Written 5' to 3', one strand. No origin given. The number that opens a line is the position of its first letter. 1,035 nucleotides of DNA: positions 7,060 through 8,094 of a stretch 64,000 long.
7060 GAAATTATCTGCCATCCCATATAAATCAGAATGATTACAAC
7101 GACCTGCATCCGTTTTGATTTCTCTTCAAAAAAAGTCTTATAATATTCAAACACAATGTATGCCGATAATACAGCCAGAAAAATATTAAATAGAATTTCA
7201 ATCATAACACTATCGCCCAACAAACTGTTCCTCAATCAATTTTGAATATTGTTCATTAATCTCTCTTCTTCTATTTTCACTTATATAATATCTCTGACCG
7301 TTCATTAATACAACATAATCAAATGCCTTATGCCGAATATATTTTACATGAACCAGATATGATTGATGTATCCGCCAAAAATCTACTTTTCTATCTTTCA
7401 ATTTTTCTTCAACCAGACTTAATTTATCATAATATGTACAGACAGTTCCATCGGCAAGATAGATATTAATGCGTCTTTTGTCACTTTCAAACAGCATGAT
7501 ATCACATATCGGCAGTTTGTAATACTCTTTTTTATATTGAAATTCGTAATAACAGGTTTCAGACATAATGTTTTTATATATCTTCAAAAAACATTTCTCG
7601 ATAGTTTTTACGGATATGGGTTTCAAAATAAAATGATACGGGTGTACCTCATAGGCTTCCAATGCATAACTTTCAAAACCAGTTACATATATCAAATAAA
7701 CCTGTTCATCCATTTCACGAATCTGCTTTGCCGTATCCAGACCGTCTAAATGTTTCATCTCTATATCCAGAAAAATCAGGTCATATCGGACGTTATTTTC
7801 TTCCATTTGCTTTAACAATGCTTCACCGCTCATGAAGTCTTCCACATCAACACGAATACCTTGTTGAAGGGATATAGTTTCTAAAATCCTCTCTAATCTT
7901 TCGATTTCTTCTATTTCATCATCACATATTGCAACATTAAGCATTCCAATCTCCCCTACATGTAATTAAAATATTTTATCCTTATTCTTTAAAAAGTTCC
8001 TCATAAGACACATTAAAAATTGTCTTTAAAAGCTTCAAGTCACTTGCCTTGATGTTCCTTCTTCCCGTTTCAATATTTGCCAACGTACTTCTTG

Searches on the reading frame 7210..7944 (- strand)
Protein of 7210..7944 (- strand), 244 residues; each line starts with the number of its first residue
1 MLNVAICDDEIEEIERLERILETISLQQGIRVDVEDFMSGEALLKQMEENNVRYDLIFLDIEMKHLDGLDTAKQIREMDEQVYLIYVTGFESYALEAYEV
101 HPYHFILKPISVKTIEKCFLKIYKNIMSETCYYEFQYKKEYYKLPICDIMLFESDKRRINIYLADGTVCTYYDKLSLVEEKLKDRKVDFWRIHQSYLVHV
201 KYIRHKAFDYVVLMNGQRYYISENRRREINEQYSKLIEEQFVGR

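Call 107: search_protein_families(library=pfam, proteins=[window:7210-7944:-], max_evalue=0.0001)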
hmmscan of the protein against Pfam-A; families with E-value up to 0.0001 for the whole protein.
window:7210-7944:- (244 aa): 2 families
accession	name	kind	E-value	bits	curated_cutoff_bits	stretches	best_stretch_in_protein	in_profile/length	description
PF00072.30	Response_reg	-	5.6e-18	65.6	30.2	1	4-116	1-107/111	Response regulator receiver domain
PF04397.21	LytTR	-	1.7e-13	51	22.6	1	140-232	2-96/98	LytTr DNA-binding domain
